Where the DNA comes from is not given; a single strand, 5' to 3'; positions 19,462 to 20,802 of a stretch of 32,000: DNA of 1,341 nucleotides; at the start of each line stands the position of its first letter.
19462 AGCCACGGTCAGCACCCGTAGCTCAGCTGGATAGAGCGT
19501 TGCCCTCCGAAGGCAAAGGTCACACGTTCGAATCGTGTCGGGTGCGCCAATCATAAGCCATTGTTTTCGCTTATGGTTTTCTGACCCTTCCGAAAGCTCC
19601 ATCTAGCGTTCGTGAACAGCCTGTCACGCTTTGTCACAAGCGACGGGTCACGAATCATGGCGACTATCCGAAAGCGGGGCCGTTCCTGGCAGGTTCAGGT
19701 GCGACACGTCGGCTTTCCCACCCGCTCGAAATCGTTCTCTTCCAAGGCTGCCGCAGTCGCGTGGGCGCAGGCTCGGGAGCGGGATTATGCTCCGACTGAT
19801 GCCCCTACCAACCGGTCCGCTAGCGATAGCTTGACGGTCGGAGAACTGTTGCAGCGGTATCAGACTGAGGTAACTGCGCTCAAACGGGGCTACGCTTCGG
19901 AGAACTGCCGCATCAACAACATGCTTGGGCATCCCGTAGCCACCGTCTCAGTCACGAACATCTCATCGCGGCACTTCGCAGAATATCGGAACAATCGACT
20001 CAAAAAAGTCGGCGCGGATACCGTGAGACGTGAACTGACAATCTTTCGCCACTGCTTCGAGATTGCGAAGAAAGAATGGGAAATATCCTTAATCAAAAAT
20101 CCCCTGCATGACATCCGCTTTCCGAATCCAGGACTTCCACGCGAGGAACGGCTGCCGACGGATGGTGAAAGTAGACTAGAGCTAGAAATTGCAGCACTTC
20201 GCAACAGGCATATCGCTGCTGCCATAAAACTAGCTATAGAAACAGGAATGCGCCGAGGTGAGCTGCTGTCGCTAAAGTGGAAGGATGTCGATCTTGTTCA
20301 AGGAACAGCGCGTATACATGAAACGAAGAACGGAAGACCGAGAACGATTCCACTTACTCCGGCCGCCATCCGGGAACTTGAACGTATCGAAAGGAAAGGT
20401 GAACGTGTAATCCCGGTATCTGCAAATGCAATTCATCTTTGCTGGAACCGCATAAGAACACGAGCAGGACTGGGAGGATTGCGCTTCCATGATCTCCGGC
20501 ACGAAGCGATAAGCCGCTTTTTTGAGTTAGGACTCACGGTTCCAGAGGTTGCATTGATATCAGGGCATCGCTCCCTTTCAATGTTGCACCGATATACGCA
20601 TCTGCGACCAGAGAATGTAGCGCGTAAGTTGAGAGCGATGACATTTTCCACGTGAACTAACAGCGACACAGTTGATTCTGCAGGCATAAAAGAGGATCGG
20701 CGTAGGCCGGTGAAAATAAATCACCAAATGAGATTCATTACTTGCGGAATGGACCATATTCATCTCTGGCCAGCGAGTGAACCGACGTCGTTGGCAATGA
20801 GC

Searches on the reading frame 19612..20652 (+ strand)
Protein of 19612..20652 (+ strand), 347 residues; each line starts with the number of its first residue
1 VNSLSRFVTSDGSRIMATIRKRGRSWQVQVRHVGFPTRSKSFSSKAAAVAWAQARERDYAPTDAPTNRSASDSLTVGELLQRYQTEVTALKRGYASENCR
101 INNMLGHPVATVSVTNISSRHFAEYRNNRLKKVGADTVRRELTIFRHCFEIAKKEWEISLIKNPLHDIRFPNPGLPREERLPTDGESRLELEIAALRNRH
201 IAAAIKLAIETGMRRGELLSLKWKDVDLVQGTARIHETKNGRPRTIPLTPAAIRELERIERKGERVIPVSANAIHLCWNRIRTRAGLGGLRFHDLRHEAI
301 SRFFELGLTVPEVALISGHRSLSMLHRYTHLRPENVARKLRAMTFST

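Call 9: search_protein_families(library=pfam, proteins=[window:19612-20652:+], max_evalue=0.01)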
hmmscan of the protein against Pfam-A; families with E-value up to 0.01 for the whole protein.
window:19612-20652:+ (347 aa): 3 families
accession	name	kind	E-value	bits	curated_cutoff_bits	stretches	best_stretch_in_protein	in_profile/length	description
PF00589.27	Phage_integrase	-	1.9e-26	93.3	27.1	1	200-333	23-170/172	Phage integrase family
PF24624.1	Int_N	-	7.4e-05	23.8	27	1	100-169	32-97/100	Phage integrase, N-terminal domain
PF12835.12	Integrase_1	-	0.00019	21.9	23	1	191-298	23-145/149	Integrase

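Call 10: search_protein_families(library=padloc, proteins=[window:19612-20652:+], max_evalue=0.01)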
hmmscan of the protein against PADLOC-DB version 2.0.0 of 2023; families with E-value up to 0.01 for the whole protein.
window:19612-20652:+ (347 aa): 0 families
